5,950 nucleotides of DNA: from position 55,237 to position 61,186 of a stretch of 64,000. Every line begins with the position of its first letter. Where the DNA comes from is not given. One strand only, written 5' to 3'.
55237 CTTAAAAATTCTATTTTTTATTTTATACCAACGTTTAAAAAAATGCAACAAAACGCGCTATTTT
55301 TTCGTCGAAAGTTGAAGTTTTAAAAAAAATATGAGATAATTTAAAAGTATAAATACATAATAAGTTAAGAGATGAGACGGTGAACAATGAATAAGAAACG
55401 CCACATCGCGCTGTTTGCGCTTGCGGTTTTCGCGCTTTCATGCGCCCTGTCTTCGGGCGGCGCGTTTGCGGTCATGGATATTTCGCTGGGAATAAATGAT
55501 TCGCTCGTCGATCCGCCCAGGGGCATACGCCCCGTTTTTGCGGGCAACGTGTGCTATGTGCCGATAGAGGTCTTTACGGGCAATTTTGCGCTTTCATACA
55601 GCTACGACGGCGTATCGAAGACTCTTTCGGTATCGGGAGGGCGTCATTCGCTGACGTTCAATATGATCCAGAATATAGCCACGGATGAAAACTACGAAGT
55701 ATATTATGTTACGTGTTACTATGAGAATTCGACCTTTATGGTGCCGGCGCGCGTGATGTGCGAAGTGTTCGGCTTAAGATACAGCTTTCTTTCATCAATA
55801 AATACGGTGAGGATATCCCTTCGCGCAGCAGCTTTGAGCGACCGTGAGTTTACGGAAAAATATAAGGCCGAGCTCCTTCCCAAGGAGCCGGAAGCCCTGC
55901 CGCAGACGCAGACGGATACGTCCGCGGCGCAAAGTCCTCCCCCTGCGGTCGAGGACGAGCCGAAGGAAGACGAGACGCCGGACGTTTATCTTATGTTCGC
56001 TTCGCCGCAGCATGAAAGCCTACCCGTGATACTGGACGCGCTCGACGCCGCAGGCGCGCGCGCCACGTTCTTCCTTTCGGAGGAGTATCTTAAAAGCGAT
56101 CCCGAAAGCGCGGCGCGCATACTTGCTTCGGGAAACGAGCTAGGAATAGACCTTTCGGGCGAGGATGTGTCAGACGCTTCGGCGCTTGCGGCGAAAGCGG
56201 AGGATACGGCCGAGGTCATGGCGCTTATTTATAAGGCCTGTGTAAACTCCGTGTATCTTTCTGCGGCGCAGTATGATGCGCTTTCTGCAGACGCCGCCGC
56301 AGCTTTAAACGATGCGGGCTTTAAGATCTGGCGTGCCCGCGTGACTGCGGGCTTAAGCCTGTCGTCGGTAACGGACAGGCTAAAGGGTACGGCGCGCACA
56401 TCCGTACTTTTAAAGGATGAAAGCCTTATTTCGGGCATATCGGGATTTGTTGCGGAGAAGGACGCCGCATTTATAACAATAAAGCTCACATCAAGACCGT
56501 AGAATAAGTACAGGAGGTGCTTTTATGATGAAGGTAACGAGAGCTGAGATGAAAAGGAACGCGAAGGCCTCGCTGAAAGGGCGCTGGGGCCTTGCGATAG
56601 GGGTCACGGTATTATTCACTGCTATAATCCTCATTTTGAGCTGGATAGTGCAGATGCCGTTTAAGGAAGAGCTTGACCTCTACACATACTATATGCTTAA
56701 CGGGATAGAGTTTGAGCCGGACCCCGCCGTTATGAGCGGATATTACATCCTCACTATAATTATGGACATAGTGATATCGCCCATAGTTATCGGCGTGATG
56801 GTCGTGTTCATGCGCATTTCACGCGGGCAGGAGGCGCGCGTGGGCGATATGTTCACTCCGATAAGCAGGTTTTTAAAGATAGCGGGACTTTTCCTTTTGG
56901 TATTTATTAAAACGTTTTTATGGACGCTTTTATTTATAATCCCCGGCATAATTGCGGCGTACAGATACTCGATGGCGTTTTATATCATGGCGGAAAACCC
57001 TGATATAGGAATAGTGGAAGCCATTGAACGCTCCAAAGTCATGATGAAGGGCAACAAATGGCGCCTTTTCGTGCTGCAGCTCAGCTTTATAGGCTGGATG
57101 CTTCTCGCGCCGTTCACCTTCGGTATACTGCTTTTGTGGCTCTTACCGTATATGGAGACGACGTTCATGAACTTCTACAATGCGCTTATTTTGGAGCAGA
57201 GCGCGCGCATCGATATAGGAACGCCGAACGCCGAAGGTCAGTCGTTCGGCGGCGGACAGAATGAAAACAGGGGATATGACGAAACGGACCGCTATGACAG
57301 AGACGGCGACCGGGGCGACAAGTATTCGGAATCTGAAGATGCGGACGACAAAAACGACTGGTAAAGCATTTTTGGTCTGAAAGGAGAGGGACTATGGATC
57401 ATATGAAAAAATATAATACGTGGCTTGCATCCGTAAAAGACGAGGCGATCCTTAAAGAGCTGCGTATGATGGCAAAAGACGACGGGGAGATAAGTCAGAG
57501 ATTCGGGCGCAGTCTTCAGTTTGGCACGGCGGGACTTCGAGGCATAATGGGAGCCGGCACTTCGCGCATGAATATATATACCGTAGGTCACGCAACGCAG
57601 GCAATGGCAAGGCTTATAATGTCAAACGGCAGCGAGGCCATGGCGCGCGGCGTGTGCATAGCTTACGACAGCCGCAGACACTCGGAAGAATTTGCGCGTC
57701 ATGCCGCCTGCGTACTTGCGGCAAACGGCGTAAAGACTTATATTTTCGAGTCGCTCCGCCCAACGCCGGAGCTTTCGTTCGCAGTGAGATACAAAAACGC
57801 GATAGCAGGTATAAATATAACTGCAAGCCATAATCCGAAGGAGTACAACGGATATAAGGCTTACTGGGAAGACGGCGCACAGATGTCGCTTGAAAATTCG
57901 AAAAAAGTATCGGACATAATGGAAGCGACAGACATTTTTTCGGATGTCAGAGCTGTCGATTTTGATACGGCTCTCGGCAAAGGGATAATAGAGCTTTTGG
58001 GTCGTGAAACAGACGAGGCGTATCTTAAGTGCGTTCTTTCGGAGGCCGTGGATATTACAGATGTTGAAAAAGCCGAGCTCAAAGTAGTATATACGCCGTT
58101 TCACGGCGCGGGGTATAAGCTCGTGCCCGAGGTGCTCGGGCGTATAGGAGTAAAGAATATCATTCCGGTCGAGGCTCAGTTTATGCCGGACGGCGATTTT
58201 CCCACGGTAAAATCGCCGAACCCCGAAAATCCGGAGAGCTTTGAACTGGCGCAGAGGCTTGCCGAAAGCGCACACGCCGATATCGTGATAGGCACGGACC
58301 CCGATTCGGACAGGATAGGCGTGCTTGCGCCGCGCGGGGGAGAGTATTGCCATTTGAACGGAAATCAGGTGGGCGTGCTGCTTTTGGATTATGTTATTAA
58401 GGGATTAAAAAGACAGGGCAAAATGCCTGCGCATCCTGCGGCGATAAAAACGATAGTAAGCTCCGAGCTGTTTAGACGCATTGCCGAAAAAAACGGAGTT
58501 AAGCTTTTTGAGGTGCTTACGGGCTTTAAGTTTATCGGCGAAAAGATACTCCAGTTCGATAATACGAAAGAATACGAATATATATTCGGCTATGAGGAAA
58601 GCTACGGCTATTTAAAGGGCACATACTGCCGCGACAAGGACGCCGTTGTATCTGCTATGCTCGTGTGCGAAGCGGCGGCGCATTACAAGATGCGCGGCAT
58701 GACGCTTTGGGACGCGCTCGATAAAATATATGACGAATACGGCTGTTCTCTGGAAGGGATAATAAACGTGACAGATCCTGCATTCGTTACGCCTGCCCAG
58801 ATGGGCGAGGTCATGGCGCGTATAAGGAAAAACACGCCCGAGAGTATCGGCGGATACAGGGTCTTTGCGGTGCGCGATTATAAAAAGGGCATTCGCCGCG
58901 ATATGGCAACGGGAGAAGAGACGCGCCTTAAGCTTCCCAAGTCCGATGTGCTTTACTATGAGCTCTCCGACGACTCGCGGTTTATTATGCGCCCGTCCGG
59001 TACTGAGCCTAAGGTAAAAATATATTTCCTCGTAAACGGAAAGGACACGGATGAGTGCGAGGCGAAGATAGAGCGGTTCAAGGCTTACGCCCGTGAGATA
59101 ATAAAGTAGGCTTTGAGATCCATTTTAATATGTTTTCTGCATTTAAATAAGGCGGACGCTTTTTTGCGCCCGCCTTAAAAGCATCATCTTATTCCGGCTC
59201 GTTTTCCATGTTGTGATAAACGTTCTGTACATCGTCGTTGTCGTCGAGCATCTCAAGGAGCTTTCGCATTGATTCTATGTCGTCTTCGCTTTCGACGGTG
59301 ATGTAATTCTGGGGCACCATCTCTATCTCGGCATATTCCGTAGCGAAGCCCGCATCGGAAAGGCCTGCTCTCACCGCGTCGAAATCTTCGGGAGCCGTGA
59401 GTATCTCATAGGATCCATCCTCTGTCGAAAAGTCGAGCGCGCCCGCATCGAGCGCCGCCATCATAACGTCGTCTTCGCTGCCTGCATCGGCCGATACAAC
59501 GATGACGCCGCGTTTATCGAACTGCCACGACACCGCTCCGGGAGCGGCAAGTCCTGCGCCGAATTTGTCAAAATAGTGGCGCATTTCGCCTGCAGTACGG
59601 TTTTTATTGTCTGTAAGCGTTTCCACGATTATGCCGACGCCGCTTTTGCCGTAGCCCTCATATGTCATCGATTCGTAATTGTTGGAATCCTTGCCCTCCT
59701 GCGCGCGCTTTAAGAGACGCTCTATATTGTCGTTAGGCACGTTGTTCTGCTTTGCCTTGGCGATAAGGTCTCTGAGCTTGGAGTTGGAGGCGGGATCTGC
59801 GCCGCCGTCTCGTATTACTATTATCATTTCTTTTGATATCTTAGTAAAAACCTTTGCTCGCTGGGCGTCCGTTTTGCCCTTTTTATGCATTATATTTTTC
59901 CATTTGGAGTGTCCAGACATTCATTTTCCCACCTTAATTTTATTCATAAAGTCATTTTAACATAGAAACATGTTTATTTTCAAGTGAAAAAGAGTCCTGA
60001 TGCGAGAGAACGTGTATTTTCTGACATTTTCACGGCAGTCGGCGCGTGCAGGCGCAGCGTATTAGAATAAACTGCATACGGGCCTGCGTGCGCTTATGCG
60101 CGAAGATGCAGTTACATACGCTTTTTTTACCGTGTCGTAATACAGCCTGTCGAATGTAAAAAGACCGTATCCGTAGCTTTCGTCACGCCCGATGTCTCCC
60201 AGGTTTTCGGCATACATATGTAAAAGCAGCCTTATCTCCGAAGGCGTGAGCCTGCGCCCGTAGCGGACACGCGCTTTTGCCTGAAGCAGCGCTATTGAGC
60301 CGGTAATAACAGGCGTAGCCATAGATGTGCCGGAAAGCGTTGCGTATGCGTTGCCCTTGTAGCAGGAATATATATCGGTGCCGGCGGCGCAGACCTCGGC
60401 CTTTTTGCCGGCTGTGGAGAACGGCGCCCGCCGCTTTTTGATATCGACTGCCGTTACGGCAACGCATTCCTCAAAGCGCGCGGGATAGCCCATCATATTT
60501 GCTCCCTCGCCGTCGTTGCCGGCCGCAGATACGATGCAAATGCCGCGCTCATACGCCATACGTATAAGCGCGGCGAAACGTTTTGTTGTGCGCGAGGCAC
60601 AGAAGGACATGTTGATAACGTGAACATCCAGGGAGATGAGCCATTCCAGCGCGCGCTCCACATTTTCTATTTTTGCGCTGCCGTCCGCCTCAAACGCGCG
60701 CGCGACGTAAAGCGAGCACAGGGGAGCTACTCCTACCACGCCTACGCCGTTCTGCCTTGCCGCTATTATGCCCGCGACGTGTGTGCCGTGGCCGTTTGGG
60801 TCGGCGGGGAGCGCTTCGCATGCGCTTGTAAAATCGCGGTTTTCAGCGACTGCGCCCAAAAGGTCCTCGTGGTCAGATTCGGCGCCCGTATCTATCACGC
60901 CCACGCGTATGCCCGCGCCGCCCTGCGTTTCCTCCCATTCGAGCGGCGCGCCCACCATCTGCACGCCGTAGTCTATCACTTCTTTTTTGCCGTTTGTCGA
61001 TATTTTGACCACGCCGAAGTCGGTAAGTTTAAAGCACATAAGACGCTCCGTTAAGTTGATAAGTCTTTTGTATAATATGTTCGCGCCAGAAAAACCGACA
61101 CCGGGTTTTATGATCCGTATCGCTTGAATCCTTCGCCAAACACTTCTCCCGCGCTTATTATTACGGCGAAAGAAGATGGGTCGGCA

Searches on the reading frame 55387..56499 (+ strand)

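Call 53: search_protein_families(library=ncbifam, proteins=[window:55387-56499:+], max_evalue=0.00001)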
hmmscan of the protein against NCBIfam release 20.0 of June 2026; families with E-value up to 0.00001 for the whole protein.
window:55387-56499:+ (371 aa): 1 family
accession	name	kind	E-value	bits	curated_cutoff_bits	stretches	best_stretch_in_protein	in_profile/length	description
TIGR02764.1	spore_ybaN_pdaB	equivalog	3.5e-06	26.9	237.4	1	200-254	8-63/191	polysaccharide deacetylase family sporulation protein PdaB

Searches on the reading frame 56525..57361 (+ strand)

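Call 53: search_protein_families(library=ncbifam, proteins=[window:56525-57361:+], max_evalue=0.00001)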
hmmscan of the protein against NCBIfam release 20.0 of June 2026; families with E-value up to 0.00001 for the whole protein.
window:56525-57361:+ (279 aa): 0 families

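Call 54: search_protein_families(library=pfam, proteins=[window:56525-57361:+], max_evalue=0.00001)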
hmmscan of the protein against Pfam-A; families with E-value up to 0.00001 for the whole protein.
window:56525-57361:+ (279 aa): 1 family
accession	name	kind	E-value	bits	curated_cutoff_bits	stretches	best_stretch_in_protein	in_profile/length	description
PF06161.16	DUF975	-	1.1e-41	143.8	34.8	2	135-221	153-239/243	Protein of unknown function (DUF975)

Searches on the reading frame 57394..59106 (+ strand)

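Call 53: search_protein_families(library=ncbifam, proteins=[window:57394-59106:+], max_evalue=0.00001)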
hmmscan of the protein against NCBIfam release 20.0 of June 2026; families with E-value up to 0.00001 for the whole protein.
window:57394-59106:+ (571 aa): 7 families
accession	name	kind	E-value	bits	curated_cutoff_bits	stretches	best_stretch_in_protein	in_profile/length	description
TIGR03990.1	Arch_GlmM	equivalog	4.7e-55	187.2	439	1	42-446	3-366/444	phosphoglucosamine mutase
TIGR01455.1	glmM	equivalog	8.6e-28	97.2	447.55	1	43-444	1-363/442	phosphoglucosamine mutase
TIGR01132.1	pgm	equivalog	1.4e-26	93.1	778.05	1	39-544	38-520/546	phosphoglucomutase (alpha-D-glucose-1,6-bisphosphate-dependent)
NF007088.0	PRK09542.1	equivalog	2.8e-21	76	618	1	48-463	17-386/456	phosphomannomutase/phosphoglucomutase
NF046027.1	PhglucPhmanMutPgmG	equivalog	5.2e-21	74.8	600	1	48-411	15-342/460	phosphoglucomutase/phosphomannomutase PgmG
NF005737.0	PRK07564.1-1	equivalog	1.3e-10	40.6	378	1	60-540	26-491/543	alpha-D-glucose phosphate-specific phosphoglucomutase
NF011943.0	PRK15414.1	subfamily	4.8e-10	39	801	1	85-315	39-258/456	phosphomannomutase CpsG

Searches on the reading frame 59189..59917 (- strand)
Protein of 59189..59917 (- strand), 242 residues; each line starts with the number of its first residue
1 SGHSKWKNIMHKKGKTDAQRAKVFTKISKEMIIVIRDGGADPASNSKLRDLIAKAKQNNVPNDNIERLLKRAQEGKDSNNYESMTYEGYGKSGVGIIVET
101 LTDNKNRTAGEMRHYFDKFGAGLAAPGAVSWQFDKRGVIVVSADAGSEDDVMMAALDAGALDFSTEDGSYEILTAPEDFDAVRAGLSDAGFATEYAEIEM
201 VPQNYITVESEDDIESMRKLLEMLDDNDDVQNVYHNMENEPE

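Call 54: search_protein_families(library=pfam, proteins=[window:59189-59917:-], max_evalue=0.00001)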
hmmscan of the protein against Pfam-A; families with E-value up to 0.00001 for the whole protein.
window:59189-59917:- (242 aa): 2 families
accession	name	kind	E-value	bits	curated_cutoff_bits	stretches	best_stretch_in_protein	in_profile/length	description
PF01709.26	Transcrip_reg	-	4.2e-60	202.5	27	1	81-237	1-160/160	TACO1/YebC second and third domain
PF20772.2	TACO1_YebC_N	-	5.7e-30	104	36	1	4-74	1-72/73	TACO1/YebC protein N-terminal domain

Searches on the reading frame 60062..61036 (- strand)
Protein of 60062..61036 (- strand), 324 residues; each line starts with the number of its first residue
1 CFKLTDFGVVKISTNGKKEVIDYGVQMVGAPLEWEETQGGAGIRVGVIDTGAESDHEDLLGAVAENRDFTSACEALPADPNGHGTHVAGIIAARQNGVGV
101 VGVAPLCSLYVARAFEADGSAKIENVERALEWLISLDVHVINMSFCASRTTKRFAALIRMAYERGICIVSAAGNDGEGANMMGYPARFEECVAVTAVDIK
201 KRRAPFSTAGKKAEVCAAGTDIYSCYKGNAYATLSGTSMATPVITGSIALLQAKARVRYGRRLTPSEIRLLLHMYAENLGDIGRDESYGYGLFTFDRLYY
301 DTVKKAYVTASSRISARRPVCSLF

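Call 54: search_protein_families(library=pfam, proteins=[window:60062-61036:-], max_evalue=0.00001)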
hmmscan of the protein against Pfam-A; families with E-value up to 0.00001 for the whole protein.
window:60062-61036:- (324 aa): 1 family
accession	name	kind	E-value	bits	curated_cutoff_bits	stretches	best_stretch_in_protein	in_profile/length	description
PF00082.27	Peptidase_S8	-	4e-50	171.2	21.8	1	40-291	1-288/288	Subtilase family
